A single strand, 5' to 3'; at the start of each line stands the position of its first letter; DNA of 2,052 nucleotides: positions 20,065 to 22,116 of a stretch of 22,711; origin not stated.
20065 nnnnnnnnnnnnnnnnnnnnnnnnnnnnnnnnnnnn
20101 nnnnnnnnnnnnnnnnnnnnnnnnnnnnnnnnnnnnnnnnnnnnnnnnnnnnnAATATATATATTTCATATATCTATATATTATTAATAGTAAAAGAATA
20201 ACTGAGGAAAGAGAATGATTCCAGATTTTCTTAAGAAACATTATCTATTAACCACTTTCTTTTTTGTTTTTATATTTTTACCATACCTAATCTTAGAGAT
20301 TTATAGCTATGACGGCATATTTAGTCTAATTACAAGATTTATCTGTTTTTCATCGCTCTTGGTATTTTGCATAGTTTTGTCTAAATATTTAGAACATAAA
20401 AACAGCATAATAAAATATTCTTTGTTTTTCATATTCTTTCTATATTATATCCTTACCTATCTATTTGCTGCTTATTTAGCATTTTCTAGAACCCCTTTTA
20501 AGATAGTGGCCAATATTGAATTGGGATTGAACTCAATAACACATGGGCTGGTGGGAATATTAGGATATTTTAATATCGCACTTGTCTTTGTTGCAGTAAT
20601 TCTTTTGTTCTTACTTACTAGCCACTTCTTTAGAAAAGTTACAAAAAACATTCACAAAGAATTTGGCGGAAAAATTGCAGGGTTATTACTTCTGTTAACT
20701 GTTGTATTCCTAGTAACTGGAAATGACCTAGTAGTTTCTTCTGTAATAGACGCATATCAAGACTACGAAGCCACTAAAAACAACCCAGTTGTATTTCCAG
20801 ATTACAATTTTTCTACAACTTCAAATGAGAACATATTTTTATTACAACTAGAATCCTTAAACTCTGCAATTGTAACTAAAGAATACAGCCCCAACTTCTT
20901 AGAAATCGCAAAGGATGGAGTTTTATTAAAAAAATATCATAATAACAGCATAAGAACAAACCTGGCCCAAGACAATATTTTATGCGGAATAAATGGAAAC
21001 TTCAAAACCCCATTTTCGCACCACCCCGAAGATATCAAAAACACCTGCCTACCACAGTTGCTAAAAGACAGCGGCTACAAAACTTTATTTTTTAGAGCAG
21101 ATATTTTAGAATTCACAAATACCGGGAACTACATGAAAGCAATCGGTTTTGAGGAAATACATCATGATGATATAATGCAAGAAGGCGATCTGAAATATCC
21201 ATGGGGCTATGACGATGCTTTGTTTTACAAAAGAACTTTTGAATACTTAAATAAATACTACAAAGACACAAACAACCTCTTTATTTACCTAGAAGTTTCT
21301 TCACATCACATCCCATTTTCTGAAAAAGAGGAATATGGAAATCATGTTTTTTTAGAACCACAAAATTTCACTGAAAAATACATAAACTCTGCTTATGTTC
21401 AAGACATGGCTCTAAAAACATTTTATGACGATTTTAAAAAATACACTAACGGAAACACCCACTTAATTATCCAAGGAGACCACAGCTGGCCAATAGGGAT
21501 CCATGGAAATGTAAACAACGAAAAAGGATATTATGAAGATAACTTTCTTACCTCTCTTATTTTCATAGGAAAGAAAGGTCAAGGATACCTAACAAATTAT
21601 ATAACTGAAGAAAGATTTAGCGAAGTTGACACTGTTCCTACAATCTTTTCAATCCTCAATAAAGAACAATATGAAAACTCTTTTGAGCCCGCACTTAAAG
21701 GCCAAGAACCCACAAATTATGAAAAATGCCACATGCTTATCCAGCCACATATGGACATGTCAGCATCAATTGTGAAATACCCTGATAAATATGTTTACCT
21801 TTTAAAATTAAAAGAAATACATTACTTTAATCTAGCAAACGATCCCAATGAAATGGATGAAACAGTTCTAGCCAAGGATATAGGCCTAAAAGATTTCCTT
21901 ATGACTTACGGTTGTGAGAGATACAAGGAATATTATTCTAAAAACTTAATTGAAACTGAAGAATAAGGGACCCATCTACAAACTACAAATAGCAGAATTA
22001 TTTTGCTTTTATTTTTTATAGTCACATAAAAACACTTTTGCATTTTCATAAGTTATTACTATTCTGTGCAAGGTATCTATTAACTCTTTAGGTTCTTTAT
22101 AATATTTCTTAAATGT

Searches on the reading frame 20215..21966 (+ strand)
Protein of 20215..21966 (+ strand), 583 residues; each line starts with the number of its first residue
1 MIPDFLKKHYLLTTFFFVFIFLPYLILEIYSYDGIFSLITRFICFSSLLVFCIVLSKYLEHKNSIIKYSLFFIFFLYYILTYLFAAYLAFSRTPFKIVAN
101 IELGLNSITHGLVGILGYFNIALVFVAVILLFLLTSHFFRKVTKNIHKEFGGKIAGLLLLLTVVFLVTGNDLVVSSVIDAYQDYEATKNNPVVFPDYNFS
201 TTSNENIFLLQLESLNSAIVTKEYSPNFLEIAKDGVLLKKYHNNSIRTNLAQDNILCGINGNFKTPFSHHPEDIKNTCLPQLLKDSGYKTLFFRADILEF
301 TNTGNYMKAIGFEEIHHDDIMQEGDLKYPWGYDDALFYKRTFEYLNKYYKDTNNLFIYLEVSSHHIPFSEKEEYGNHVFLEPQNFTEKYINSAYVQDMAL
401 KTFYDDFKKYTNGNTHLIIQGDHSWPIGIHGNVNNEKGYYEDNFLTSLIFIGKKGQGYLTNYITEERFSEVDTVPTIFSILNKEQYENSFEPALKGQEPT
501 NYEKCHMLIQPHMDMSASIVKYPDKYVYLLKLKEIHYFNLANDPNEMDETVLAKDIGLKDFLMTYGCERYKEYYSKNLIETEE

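Call 60: search_protein_families(library=pfam, proteins=[window:20215-21966:+], max_evalue=0.001)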
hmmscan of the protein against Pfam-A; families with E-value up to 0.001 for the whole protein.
window:20215-21966:+ (583 aa): 1 family
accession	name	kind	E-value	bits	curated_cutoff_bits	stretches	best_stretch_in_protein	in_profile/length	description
PF00884.28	Sulfatase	-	2.1e-18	67.1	25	1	206-481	2-299/301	Sulfatase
